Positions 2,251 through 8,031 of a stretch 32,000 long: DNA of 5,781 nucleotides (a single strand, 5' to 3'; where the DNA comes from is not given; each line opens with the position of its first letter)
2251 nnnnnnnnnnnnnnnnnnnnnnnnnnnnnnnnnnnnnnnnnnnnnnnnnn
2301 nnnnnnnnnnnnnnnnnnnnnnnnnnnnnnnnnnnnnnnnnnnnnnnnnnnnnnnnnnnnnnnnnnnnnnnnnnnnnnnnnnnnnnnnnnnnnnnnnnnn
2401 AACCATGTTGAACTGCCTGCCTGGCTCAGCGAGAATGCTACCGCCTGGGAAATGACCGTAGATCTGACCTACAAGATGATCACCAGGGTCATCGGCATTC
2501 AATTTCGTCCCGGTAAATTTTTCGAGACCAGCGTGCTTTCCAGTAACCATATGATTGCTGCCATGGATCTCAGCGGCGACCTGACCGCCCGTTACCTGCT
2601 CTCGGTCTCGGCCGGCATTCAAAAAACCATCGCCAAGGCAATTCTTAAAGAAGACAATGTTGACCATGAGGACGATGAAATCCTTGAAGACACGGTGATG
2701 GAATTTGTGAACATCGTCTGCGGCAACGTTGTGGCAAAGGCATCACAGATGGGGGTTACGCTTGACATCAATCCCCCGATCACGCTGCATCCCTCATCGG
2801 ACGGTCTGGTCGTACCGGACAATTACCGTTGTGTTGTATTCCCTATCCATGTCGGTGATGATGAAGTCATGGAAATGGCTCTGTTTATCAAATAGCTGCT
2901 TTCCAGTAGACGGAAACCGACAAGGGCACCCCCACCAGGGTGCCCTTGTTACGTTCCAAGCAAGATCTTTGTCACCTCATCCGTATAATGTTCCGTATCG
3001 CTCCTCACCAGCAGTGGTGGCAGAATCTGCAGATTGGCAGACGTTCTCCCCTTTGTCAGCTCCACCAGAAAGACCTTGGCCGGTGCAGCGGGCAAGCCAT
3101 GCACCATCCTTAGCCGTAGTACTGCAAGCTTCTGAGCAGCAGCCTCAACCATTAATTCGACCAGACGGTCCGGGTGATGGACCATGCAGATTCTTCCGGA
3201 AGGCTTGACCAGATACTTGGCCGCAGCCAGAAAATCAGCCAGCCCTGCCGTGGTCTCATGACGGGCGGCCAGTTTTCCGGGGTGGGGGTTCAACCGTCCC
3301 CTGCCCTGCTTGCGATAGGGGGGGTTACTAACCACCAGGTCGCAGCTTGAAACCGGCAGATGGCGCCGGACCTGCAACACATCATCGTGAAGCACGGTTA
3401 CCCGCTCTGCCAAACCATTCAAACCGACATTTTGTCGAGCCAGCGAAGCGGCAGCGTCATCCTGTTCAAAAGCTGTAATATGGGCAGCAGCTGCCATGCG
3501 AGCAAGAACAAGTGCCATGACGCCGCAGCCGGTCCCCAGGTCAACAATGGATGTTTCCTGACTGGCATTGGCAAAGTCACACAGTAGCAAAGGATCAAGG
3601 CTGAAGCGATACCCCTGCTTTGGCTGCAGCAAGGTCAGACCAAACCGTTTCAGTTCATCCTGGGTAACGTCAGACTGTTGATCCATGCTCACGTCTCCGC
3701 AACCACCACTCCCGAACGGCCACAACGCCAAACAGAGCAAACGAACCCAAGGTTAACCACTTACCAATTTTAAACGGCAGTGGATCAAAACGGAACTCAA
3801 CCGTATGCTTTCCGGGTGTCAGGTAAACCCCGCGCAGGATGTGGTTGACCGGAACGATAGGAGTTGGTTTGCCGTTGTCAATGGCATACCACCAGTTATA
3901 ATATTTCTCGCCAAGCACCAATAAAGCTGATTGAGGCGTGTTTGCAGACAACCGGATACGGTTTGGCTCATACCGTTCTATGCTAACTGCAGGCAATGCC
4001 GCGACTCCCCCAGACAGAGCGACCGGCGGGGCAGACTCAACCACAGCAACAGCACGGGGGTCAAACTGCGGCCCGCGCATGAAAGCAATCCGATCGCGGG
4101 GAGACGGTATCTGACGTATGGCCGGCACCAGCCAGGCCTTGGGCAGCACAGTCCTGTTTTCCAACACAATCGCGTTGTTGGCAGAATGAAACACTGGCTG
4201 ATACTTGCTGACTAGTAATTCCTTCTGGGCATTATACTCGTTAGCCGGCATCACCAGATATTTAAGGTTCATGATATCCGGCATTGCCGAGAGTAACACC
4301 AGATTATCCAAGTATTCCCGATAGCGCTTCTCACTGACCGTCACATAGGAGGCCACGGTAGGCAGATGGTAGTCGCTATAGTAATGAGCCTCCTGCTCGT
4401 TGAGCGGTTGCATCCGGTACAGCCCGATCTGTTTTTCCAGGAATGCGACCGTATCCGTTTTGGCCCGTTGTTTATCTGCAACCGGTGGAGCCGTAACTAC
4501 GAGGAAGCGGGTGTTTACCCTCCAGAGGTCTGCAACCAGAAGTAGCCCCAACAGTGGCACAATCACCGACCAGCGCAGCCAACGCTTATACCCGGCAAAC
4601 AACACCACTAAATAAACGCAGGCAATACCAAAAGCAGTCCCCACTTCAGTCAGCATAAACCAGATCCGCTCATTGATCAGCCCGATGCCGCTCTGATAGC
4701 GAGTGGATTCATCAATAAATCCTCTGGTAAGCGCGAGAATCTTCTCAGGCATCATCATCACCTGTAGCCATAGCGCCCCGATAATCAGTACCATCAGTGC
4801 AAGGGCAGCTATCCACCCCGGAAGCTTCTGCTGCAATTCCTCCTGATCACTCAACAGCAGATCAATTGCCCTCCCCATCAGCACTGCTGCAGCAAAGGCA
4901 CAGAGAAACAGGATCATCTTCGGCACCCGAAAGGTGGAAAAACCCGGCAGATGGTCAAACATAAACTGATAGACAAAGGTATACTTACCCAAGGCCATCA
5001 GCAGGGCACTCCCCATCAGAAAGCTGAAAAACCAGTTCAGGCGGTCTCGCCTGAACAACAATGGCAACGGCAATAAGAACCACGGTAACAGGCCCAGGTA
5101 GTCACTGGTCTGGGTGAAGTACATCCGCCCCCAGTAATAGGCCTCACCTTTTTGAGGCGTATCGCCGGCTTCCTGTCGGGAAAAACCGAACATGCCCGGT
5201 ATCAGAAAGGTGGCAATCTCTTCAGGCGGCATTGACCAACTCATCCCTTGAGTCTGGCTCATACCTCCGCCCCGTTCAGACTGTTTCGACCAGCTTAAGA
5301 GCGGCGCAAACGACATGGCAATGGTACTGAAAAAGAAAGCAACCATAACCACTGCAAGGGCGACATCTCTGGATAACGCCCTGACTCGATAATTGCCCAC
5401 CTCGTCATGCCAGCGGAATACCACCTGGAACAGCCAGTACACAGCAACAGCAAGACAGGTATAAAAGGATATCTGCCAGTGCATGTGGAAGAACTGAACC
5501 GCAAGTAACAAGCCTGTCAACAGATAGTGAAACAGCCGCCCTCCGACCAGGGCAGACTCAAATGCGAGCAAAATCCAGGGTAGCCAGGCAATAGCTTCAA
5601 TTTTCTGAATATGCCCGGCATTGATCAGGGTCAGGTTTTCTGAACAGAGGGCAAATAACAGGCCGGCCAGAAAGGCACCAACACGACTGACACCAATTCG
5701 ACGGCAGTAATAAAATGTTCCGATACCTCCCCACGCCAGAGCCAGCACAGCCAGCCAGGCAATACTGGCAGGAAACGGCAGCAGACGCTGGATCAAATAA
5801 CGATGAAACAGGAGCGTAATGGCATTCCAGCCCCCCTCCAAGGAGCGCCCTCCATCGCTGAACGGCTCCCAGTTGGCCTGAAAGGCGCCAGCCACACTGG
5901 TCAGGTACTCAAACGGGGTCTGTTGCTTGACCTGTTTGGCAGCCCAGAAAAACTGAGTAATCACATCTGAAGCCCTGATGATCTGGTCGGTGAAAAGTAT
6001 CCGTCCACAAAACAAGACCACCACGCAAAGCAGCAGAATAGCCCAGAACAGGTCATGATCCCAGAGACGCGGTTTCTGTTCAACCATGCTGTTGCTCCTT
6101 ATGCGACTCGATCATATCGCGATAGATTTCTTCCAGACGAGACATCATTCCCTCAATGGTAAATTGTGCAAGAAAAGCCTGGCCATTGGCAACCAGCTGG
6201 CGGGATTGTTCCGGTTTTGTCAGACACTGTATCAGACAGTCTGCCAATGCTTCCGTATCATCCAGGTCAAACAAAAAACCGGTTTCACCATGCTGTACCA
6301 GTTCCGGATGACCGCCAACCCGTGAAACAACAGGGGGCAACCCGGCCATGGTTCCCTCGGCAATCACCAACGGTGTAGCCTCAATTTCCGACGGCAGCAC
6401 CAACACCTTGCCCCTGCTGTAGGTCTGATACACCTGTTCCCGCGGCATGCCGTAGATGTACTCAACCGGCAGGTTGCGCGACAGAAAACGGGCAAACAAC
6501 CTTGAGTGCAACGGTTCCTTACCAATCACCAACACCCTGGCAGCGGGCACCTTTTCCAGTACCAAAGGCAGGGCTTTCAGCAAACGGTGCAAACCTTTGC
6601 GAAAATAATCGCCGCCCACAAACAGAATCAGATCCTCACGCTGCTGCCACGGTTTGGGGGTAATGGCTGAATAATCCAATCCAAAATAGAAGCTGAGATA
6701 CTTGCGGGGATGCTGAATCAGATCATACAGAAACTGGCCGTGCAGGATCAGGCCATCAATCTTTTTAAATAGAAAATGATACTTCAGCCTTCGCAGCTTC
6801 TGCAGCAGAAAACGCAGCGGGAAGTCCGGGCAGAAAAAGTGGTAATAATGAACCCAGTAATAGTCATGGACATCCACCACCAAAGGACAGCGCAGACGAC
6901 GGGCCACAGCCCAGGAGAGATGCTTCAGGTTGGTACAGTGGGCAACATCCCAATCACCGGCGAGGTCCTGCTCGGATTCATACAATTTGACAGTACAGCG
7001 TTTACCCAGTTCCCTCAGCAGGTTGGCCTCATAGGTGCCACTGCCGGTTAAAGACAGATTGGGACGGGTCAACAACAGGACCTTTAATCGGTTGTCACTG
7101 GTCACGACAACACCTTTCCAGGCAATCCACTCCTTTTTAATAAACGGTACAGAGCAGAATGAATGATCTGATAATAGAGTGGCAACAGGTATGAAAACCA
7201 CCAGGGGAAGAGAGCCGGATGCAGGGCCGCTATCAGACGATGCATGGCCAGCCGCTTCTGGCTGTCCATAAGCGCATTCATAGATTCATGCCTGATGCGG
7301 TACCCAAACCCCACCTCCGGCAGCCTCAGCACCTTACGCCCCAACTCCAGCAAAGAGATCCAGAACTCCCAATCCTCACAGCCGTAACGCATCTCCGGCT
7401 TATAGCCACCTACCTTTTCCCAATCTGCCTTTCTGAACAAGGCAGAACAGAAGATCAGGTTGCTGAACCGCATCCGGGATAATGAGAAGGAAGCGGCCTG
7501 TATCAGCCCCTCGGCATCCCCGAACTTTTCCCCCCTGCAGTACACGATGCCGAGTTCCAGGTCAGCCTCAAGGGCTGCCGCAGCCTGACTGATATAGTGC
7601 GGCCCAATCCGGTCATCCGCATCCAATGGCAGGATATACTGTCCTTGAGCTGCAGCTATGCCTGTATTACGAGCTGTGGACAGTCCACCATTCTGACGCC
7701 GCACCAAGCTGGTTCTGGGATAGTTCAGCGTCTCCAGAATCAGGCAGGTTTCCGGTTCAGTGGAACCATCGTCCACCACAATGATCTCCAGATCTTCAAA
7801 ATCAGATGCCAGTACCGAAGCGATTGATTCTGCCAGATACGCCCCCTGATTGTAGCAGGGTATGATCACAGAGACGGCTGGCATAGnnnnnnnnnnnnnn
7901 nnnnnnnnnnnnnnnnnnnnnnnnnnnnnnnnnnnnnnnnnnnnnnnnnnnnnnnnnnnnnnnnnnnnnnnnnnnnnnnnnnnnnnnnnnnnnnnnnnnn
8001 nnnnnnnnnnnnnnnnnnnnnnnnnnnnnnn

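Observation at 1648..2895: CheY-like receiver paired with a tandem-MshEN-motif / CheX phosphatase fusion: candidate c-di-GMP-gated CheY-P phosphatase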

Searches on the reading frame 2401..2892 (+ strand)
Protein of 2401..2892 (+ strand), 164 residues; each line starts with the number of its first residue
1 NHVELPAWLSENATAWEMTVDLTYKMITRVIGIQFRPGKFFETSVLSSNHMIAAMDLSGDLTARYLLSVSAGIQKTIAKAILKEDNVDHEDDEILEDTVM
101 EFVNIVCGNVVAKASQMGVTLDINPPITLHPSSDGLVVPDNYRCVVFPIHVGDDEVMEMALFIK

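Call 38: search_solved_structures(query=window:2401-2892:+, max_evalue=1, show_alignments=4)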
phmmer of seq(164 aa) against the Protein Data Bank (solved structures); distinct sequences matched with E-value up to 1: 7.
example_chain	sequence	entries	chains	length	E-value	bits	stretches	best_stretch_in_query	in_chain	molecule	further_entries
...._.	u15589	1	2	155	0.00021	24.9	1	21-162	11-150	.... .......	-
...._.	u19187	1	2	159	0.00022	24.8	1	20-162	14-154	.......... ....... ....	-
3hzh_B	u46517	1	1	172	0.0015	22.1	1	76-163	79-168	Chemotaxis operon protein (CheX)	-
3hm4_A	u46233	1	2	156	0.0095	19.5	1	20-128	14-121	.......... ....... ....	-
3h4y_A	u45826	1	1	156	0.021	18.3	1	22-129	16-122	putative chemotaxis protein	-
1xkr_A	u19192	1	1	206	0.31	14.6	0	54-127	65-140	chemotaxis protein CheC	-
2f9z_A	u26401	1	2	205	0.31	14.6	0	54-127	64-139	chemotaxis protein CheC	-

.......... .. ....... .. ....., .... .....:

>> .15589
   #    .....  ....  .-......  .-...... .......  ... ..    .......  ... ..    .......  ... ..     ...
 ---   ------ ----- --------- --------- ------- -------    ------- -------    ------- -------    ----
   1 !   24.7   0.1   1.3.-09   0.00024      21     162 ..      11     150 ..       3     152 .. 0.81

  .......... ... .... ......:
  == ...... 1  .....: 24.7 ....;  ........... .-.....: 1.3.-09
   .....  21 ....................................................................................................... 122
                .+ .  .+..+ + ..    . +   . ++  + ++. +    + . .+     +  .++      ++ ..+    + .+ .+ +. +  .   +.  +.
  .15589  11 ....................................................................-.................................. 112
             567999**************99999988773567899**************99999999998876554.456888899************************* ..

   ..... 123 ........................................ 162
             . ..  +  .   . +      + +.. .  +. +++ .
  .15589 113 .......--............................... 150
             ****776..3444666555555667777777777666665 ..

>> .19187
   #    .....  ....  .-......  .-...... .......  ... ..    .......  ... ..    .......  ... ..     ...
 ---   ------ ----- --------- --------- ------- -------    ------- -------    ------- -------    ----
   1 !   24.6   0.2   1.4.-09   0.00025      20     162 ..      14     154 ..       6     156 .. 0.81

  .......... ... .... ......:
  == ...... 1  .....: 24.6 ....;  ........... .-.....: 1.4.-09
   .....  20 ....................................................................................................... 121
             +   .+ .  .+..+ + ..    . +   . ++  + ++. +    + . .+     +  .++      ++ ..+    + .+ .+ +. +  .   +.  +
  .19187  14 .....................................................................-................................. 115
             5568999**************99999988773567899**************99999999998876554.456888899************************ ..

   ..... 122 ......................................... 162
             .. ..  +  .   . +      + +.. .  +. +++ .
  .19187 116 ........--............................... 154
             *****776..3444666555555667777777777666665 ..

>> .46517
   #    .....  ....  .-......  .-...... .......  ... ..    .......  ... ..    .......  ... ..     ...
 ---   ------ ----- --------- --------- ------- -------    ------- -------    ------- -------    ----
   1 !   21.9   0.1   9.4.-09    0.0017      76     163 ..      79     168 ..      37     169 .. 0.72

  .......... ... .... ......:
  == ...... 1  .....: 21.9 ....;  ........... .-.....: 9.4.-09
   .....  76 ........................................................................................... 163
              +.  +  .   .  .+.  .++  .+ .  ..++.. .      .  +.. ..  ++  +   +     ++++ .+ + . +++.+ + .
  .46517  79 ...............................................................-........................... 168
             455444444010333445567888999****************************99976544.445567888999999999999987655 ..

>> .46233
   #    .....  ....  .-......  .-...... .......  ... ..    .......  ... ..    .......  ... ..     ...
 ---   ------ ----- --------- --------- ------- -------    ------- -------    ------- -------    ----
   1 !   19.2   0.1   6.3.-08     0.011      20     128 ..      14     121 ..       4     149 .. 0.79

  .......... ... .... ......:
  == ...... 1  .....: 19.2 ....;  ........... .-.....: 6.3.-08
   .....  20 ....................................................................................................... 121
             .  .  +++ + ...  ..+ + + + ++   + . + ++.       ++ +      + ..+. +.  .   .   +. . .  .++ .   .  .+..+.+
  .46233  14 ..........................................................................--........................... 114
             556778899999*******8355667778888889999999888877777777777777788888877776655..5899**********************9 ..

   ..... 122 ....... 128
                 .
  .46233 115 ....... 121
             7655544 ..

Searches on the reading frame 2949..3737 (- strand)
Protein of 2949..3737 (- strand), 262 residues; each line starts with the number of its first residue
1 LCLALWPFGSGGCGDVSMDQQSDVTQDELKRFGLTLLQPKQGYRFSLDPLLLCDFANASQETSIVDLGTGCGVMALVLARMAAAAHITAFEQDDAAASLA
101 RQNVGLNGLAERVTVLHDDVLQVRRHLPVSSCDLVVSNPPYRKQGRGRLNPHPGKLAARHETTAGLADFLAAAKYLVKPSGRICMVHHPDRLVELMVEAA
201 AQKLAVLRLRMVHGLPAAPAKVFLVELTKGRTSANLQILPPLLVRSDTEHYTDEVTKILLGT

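Call 15: search_protein_families(library=pfam, proteins=[window:2949-3737:-], max_evalue=0.001)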
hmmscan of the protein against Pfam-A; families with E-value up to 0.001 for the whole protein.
window:2949-3737:- (262 aa): 13 families
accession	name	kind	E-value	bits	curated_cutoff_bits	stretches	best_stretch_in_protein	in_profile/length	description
PF05175.20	MTS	-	1.8e-16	60.7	23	1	50-146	22-113/170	Methyltransferase small domain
PF06325.19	PrmA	-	2e-09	37.8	22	1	59-138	160-233/296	Ribosomal protein L11 methyltransferase (PrmA)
PF02384.22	N6_Mtase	-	3.2e-09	37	20.4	1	52-224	38-219/311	N-6 DNA Methylase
PF13847.12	Methyltransf_31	-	3.7e-08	33.6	27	1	60-193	3-119/145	Methyltransferase domain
PF02475.24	TRM5-TYW2_MTfase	-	4.8e-07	30.3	28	1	59-138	35-111/164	TRM5/TYW2 methyltransferase domain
PF13649.12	Methyltransf_25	-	7.4e-07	30.2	27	1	64-137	1-70/97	Methyltransferase domain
PF03602.21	Cons_hypoth95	-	4.8e-06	26.8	24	1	59-144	40-126/182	Conserved hypothetical protein 95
PF13578.12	Methyltransf_24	-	5.5e-06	27.7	26.3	1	65-136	1-73/105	Methyltransferase domain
PF10294.15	Methyltransf_16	-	9.3e-06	25.9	21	1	56-115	42-102/174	Lysine methyltransferase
PF00398.26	RrnaAD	-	1e-05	25.2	24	1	55-141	25-109/263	Ribosomal RNA adenine dimethylase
PF01170.24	UPF0020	-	2.2e-05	24.7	22.3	1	81-198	73-177/197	RMKL-like, methyltransferase domain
PF08241.18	Methyltransf_11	-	8.8e-05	23.5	21.2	1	65-138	1-67/95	Methyltransferase domain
PF09445.16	Methyltransf_15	-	0.00092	19.3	22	0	63-141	3-81/165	RNA cap guanine-N2 methyltransferase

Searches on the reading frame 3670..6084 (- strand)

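Call 15: search_protein_families(library=pfam, proteins=[window:3670-6084:-], max_evalue=0.001)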
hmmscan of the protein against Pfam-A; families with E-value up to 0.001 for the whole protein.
window:3670-6084:- (804 aa): 1 family
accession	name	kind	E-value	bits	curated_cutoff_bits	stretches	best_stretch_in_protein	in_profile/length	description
PF09586.16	YfhO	-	2.4e-09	36.6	28.5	1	701-777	757-834/835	Bacterial membrane protein YfhO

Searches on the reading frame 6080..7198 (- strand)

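Call 15: search_protein_families(library=pfam, proteins=[window:6080-7198:-], max_evalue=0.001)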
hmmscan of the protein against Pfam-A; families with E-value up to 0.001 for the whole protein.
window:6080-7198:- (372 aa): 4 families
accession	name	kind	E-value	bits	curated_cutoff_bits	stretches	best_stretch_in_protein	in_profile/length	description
PF00534.26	Glycos_transf_1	-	4.6e-30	104.9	26.4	1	183-340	10-170/172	Glycosyl transferases group 1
PF13692.12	Glyco_trans_1_4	-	1.9e-25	90.2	27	1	190-327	3-141/142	Glycosyl transferases group 1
PF13524.12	Glyco_trans_1_2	-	3.2e-05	24.4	25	1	215-355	7-142/144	Glycosyl transferase-like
PF13579.12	Glyco_trans_4_4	-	0.00077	20.3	29.7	0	80-149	69-130/158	Glycosyl transferase 4-like domain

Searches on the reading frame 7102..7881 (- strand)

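Call 15: search_protein_families(library=pfam, proteins=[window:7102-7881:-], max_evalue=0.001)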
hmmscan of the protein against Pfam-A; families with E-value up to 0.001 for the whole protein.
window:7102-7881:- (259 aa): 5 families
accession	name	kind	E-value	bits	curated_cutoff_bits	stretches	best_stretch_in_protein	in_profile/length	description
PF00535.33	Glycos_transf_2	-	4.7e-30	105.2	23.3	1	4-123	1-122/168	Glycosyl transferase family 2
PF13641.12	Glyco_tranf_2_3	-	7.7e-14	52.7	27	1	1-116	1-122/230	Glycosyltransferase like family 2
PF10111.15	Glyco_tranf_2_2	-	1.5e-10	41.5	27.3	1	4-202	1-223/276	Glycosyltransferase like family 2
PF02709.20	Glyco_transf_7C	-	2.2e-05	24.4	23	1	140-199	17-78/78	N-terminal domain of galactosyltransferase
PF13632.12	Glyco_trans_2_3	-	2.4e-05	24.7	27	1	82-241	1-178/198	Glycosyl transferase family group 2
